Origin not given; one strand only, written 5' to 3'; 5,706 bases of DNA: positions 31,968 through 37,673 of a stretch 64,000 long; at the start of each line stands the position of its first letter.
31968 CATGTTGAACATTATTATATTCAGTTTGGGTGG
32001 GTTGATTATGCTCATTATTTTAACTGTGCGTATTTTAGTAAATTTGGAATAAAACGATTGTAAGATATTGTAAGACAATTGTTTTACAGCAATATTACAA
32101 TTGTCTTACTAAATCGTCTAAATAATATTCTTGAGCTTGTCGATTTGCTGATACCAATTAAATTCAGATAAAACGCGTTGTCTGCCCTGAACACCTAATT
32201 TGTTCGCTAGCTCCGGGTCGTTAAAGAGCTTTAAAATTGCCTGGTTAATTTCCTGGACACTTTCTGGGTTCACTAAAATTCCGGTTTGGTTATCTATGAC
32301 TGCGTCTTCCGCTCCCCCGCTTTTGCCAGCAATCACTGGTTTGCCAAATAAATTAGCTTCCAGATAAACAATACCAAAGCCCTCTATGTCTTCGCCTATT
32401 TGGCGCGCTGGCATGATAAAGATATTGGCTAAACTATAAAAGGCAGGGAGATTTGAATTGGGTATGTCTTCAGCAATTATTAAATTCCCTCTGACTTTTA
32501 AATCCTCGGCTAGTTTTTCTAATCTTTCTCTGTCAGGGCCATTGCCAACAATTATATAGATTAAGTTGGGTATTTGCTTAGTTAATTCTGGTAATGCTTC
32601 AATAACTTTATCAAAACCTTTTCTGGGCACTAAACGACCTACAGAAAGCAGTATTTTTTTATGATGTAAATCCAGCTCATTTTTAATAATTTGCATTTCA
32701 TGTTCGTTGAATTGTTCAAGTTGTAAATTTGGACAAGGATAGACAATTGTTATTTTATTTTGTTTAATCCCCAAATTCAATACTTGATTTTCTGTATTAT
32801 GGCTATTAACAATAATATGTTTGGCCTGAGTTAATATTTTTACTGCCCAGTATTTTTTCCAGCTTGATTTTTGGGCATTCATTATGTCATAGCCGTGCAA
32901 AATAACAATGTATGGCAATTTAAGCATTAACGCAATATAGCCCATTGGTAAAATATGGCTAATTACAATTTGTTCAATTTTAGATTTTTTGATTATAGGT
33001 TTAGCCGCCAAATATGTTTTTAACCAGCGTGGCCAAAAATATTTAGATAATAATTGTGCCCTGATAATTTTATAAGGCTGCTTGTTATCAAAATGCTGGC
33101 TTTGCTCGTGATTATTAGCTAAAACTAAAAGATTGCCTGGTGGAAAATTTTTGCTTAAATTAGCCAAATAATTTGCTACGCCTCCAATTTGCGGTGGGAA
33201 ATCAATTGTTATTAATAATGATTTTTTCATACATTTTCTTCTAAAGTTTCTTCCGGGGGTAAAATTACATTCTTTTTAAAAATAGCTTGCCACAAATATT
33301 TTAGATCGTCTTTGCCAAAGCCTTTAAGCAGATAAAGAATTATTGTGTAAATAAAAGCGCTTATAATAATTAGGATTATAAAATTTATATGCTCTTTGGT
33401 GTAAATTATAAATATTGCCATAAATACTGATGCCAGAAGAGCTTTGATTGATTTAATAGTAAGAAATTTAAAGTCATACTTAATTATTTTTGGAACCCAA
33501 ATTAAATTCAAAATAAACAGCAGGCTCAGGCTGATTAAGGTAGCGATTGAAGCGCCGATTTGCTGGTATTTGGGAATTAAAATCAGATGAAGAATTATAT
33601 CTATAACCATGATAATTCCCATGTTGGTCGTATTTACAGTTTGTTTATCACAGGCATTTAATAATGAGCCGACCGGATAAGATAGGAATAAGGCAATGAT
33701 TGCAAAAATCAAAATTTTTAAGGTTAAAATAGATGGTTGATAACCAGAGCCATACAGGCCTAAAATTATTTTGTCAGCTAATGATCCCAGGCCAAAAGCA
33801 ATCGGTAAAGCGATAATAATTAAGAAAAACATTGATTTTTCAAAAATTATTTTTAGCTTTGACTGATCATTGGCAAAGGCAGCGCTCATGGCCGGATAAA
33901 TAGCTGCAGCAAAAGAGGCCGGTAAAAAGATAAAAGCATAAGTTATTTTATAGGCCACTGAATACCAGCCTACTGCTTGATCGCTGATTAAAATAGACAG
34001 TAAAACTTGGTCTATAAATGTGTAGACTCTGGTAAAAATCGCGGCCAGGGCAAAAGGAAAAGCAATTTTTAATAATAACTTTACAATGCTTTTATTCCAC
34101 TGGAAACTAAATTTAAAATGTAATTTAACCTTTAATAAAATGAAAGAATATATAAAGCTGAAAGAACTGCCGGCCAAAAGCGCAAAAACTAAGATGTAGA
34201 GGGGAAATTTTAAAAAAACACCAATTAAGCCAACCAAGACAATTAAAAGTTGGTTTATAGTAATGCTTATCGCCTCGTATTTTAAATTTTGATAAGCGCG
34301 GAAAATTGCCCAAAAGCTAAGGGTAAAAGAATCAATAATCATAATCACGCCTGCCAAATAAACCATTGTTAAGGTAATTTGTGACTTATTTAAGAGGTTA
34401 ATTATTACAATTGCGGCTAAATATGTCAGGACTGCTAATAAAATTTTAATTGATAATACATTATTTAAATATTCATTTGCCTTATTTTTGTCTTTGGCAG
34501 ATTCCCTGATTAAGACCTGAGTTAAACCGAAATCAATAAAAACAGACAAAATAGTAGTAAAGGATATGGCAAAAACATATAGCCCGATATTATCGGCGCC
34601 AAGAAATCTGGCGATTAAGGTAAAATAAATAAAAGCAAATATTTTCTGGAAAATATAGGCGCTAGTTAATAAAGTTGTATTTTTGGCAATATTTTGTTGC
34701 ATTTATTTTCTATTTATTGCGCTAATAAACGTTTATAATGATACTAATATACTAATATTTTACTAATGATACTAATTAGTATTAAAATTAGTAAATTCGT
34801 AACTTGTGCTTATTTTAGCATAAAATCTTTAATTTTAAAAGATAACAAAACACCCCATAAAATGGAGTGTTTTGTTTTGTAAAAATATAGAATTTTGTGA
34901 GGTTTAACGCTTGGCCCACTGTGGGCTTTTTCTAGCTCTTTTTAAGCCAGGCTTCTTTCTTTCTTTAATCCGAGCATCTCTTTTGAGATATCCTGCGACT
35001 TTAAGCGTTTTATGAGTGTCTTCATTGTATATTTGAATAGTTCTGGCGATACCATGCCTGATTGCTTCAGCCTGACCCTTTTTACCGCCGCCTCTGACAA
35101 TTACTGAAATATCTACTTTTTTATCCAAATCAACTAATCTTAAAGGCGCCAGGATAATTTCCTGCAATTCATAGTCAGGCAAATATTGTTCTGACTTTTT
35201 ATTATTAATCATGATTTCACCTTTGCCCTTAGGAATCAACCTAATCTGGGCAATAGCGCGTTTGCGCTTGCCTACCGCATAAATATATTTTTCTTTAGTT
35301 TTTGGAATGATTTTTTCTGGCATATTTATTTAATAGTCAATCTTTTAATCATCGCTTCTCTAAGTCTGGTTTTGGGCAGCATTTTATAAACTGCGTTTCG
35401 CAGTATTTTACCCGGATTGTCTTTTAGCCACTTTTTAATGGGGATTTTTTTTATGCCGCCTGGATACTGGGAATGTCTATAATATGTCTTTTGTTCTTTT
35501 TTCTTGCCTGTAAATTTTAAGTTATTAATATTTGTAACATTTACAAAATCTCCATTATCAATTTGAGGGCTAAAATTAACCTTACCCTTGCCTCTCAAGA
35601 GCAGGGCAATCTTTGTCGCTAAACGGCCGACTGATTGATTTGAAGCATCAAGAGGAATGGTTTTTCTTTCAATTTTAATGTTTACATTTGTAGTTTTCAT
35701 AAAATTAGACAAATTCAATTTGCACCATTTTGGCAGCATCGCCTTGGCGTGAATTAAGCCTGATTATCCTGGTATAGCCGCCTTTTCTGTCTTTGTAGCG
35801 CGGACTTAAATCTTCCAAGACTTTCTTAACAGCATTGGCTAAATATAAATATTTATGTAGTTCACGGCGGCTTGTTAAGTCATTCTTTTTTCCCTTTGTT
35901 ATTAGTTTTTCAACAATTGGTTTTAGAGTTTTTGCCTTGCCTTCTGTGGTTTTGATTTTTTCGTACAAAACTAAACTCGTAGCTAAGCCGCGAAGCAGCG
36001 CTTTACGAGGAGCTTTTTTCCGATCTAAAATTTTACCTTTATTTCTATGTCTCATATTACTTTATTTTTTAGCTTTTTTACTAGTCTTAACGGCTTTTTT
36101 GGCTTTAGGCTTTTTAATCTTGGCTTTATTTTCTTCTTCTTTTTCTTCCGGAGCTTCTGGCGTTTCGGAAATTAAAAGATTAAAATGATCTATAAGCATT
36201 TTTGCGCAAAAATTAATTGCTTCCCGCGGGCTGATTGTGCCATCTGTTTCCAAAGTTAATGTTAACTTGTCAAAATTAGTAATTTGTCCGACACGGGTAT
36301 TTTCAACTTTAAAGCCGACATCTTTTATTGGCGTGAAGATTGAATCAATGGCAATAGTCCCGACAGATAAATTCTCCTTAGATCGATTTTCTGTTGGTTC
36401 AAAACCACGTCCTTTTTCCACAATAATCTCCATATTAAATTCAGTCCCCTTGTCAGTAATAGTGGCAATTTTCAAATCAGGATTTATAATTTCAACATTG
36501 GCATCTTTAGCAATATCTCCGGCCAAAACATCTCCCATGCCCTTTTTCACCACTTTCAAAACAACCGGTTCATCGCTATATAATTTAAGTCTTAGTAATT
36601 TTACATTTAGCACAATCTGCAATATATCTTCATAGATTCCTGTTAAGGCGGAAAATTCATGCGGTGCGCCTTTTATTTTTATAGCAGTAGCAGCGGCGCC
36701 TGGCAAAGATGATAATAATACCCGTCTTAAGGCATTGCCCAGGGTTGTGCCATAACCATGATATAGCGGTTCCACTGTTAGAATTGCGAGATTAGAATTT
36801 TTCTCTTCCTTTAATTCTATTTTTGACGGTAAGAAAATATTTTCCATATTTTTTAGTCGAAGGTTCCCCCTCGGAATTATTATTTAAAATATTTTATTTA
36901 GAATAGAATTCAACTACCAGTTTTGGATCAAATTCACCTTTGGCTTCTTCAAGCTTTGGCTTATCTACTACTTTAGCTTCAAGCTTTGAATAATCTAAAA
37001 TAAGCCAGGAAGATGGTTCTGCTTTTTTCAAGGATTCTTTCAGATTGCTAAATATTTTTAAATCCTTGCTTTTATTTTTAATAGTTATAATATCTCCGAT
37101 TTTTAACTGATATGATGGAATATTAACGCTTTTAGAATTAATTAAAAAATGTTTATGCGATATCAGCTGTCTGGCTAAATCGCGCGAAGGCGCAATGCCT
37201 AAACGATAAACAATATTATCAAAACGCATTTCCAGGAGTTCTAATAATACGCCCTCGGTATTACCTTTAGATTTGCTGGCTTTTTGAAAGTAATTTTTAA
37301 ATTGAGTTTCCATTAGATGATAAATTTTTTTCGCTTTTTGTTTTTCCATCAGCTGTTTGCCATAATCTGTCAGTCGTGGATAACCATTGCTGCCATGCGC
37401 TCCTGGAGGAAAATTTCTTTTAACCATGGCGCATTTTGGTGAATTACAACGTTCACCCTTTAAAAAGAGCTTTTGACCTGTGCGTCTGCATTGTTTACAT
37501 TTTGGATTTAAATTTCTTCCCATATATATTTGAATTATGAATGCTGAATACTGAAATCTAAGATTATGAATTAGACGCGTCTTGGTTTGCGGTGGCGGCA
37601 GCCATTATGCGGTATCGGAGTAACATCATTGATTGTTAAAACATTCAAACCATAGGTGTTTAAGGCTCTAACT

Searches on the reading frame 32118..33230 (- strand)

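Call 29: search_protein_families(library=pfam, proteins=[window:32118-33230:-], max_evalue=0.01)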
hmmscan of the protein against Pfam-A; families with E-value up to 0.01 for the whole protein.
window:32118-33230:- (370 aa): 6 families
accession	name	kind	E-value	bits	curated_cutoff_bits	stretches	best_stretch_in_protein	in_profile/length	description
PF00534.26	Glycos_transf_1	-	2.1e-44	151.5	26.4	1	185-352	8-172/172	Glycosyl transferases group 1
PF13692.12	Glyco_trans_1_4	-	8e-29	101.2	27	1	192-338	2-142/142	Glycosyl transferases group 1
PF13439.12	Glyco_transf_4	-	4.6e-13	50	28.5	1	15-166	1-165/170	Glycosyltransferase Family 4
PF13524.12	Glyco_trans_1_2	-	3.1e-05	24.4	25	1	223-366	15-142/144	Glycosyl transferase-like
PF13579.12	Glyco_trans_4_4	-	0.00043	21.1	29.7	1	96-165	85-157/158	Glycosyl transferase 4-like domain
PF20706.3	GT4-conflict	-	0.00077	19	26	1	190-365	196-384/385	Family 4 Glycosyltransferase in conflict systems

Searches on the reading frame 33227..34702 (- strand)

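Call 29: search_protein_families(library=pfam, proteins=[window:33227-34702:-], max_evalue=0.01)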
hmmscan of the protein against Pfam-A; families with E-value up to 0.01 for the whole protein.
window:33227-34702:- (491 aa): 3 families
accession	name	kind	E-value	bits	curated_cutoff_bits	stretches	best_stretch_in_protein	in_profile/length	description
PF01943.22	Polysacc_synt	-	2.9e-40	138.9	28.2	1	6-274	2-272/274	Polysaccharide biosynthesis protein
PF13440.11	Polysacc_synt_3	-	1.8e-25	90.3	23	1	30-325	2-292/293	Polysaccharide biosynthesis protein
PF03023.19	MurJ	-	3.9e-06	26.2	27.4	1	55-440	28-437/451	Lipid II flippase MurJ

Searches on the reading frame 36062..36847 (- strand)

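Call 87: search_protein_families(library=pfam, max_evalue=0.0001, proteins=[window:36062-36847:-])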
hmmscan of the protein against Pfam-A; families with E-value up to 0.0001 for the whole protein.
window:36062-36847:- (261 aa): 2 families
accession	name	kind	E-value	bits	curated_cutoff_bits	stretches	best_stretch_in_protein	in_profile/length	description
PF01000.31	RNA_pol_A_bac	-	3.4e-27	95.5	33.9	1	56-172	1-119/119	RNA polymerase Rpb3/RpoA insert domain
PF01193.29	RNA_pol_L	-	3.2e-22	78.5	24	1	26-222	1-74/74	RNA polymerase Rpb3/Rpb11 dimerisation domain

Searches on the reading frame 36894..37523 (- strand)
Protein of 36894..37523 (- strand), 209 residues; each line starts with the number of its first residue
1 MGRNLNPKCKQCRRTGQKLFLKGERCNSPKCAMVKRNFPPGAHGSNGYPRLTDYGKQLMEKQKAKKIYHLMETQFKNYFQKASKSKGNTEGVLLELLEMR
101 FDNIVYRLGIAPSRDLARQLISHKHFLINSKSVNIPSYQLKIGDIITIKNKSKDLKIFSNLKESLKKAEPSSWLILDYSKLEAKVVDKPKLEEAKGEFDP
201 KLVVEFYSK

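Call 87: search_protein_families(library=pfam, max_evalue=0.0001, proteins=[window:36894-37523:-])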
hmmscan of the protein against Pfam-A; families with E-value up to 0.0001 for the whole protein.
window:36894-37523:- (209 aa): 2 families
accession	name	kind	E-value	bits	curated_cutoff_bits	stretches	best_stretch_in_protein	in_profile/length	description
PF00163.24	Ribosomal_S4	-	2.2e-25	89.6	23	1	3-98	1-95/95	Ribosomal protein S4/S9 N-terminal domain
PF01479.30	S4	-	4.8e-16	58.6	22.8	1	99-146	1-48/48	S4 domain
